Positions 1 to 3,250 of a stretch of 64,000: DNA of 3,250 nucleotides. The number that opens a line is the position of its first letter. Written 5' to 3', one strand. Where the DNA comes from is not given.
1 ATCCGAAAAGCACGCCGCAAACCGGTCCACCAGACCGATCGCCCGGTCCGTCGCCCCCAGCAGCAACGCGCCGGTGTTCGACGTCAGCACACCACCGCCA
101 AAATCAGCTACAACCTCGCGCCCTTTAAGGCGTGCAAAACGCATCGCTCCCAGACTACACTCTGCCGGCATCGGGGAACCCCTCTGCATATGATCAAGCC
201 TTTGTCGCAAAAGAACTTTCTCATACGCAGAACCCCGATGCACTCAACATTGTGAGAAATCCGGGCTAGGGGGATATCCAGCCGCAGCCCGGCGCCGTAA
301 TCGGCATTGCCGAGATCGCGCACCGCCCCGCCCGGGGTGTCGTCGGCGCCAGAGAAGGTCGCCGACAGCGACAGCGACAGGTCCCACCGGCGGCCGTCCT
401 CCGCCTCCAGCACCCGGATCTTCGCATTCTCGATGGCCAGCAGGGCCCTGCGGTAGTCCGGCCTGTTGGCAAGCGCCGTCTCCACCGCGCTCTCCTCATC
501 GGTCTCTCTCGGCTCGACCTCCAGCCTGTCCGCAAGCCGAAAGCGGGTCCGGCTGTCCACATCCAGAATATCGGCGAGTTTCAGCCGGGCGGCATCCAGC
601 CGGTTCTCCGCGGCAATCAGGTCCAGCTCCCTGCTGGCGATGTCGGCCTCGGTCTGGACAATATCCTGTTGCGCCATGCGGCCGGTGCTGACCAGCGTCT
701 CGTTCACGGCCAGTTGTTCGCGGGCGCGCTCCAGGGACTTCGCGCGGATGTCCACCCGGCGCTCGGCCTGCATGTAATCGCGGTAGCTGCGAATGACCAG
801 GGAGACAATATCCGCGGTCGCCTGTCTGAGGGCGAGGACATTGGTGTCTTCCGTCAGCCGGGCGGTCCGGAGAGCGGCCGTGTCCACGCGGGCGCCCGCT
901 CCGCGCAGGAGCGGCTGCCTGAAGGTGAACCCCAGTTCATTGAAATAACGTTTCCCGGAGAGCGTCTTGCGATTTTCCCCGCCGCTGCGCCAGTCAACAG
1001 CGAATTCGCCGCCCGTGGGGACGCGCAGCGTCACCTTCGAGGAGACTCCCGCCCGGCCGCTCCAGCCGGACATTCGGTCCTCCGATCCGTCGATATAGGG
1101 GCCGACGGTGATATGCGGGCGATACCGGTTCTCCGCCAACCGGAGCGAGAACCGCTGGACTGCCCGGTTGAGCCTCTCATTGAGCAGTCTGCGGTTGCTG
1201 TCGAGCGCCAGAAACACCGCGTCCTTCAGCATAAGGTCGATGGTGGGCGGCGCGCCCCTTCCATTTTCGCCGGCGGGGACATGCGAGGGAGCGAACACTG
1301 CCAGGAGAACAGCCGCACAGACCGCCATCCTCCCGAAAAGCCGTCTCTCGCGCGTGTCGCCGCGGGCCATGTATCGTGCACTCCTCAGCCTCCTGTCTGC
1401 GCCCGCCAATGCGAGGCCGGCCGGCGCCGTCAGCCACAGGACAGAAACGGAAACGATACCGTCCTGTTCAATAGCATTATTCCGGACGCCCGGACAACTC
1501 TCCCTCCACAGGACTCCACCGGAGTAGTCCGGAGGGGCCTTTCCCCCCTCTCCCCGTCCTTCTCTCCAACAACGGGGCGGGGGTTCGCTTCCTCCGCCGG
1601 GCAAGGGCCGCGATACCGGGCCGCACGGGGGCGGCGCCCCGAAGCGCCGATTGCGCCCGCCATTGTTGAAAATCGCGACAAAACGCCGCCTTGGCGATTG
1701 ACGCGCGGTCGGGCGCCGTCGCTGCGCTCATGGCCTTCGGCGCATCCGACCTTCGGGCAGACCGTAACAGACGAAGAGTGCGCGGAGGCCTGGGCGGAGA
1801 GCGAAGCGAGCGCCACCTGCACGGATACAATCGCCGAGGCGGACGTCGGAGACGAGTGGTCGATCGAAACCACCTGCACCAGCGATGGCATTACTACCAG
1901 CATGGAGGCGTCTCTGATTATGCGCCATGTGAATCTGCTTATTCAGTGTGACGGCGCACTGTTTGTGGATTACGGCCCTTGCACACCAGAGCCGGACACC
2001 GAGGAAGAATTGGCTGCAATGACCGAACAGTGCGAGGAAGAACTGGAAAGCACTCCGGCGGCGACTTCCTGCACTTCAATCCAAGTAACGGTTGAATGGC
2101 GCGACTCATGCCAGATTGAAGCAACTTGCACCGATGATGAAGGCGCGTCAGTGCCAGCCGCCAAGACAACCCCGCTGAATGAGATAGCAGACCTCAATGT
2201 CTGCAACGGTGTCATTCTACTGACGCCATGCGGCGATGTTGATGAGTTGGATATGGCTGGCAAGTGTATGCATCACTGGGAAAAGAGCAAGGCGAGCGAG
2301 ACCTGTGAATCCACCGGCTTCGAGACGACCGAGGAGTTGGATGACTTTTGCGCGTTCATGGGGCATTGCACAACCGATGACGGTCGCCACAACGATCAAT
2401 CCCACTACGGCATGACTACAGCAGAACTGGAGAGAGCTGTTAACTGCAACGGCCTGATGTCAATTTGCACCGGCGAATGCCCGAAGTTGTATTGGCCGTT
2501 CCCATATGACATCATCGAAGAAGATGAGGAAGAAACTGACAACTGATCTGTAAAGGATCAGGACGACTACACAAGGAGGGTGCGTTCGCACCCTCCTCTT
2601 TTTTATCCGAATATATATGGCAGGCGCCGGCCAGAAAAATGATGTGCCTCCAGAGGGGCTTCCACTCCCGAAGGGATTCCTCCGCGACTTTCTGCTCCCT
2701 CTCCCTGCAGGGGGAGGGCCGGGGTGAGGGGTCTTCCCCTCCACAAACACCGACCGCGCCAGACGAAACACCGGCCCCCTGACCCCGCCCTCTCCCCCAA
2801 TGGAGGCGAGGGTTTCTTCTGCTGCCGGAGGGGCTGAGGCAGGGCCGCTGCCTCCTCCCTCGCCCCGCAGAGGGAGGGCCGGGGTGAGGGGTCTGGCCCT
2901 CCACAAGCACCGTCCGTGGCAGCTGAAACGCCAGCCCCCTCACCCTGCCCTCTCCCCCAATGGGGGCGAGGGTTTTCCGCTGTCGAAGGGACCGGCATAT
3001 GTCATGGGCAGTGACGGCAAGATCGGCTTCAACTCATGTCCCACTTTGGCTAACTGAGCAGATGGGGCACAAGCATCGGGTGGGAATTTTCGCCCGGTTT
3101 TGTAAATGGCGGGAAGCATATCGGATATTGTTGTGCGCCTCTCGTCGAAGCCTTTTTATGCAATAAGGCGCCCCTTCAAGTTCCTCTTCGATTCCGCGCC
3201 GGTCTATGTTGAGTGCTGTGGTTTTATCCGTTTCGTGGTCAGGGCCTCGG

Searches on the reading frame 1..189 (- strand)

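Call 52: search_protein_families(library=ncbifam, proteins=[window:1-189:-], max_evalue=0.1)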
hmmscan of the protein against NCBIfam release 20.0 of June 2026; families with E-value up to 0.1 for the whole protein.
seq(63 aa): 1 family
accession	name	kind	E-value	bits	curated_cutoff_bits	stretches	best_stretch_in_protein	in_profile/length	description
NF033539.1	transpos_IS1380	equivalog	0.00023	19.9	180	1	28-63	2-37/419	IS1380 family transposase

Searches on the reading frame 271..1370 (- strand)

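Call 26: search_protein_families(library=pfam, proteins=[window:271-1370:-], max_evalue=0.01)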
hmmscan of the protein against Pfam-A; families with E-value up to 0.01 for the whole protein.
window:271-1370:- (366 aa): 1 family
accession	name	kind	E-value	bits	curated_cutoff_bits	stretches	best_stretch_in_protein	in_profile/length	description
PF02321.23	OEP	-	1.6e-19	70.9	22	1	48-268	1-185/187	Outer membrane efflux protein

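Call 52: search_protein_families(library=ncbifam, proteins=[window:271-1370:-], max_evalue=0.1)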
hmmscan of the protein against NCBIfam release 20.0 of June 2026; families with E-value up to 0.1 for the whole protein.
window:271-1370:- (366 aa): 4 families
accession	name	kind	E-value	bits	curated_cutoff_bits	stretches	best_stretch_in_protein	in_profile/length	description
TIGR01844.1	type_I_sec_TolC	subfamily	3.6e-19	69.1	225.15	1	140-347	65-269/414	TolC family outer membrane protein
TIGR01845.1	outer_NodT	subfamily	0.00034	19.6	210.05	1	180-339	159-319/460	efflux transporter outer membrane subunit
TIGR01730.1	RND_mfp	subfamily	0.0081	15.2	94.9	1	199-267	66-134/322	efflux RND transporter periplasmic adaptor subunit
TIGR02258.1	2_5_ligase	equivalog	0.0088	15.9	65.7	1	61-106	99-144/180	RNA 2',3'-cyclic phosphodiesterase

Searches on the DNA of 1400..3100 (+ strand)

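Call 23: search_dna_similar(query=window:1400-3100:+, collection=plasmids, mode=distant)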
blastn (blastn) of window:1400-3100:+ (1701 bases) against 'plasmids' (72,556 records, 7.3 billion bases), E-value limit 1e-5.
No match.

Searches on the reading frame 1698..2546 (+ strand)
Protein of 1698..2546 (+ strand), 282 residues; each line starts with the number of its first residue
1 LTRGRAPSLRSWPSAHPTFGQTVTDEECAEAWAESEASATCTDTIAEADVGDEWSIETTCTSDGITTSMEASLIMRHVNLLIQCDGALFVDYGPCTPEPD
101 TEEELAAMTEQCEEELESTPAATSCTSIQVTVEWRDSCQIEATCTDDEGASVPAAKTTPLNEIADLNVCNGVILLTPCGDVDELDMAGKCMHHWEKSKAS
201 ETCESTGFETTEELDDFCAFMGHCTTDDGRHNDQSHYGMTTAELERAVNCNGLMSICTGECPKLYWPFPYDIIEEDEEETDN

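Call 6: search_protein_families(library=pfam, proteins=[window:1698-2546:+], max_evalue=10)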
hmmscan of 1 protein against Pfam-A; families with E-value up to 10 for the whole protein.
window:1698-2546:+ (282 aa): 0 families

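Call 7: search_protein_families(library=ncbifam, proteins=[window:1698-2546:+], max_evalue=10)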
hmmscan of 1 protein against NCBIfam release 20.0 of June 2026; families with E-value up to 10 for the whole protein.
window:1698-2546:+ (282 aa): 0 families

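Call 8: search_solved_structures(query=window:1698-2546:+, max_evalue=10)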
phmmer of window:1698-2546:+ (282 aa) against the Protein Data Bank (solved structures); distinct sequences matched with E-value up to 10: 4.
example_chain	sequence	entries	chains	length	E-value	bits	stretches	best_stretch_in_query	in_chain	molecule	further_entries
6f2r_D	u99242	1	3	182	0.39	13.1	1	41-107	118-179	Heat shock protein beta-2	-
6f2r_C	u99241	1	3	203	0.48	12.8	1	41-107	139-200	HspB2,Heat shock protein beta-2,Heat shock protein beta-2,Heat shock protein beta-2,Heat s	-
6f2r_A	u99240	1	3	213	0.53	12.6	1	41-107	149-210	HspB2,Heat shock protein beta-2,Heat shock protein beta-2,Heat shock protein beta-2,Heat s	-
1hng_A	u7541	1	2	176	1.1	11.6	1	169-205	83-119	CD2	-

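Call 10: find_homologous_proteins(query=window:1761-2543:+, max_evalue=0.01)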
Query window:1761-2543:+ (261 aa): 3 proteins with E <= 0.01 among 476 candidates.
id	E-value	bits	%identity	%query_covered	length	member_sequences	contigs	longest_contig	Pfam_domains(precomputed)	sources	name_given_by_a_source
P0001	4.7e-172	588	100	100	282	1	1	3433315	-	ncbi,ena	-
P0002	6.0e-42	162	38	80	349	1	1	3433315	-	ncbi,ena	-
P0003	5.4e-22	96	41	59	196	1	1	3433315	-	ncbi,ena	-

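Call 12: find_encoding_contigs(protein=P0002, flank=10000, max_places=4)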
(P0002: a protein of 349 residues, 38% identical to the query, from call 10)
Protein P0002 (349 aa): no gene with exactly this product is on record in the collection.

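Call 13: find_encoding_contigs(protein=P0003, flank=10000, max_places=4)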
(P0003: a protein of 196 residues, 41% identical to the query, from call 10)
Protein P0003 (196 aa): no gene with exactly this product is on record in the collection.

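Call 15: find_encoding_contigs(protein=P0001, flank=10000, max_places=4)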
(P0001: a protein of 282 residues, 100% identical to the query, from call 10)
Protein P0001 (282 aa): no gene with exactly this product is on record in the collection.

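Call 20: find_related_loci(query=A2, collection=genome_contigs, flank=10000)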
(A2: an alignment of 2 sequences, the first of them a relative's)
Query A2 (349 aa) in genome_contigs; peptide patterns used: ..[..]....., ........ (x = any residue, [..] = any of these).
54 stretches matched a pattern, but none encodes a relative of the query by tblastn (E <= 1e-3).

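Call 29: list_cluster_members(proteins=[P0001, P0002, P0003])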
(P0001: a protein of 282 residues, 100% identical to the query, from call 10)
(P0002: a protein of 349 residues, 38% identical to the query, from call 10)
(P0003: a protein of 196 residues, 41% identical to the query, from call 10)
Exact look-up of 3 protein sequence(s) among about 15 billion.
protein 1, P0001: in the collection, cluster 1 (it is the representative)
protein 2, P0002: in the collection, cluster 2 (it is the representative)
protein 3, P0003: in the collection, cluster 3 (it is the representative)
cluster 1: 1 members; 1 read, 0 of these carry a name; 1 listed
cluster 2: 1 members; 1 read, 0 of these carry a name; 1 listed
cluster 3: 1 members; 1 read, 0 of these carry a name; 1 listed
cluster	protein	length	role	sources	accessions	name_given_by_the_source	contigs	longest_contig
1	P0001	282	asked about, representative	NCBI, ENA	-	-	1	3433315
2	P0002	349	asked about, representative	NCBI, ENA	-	-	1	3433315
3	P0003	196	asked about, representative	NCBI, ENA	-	-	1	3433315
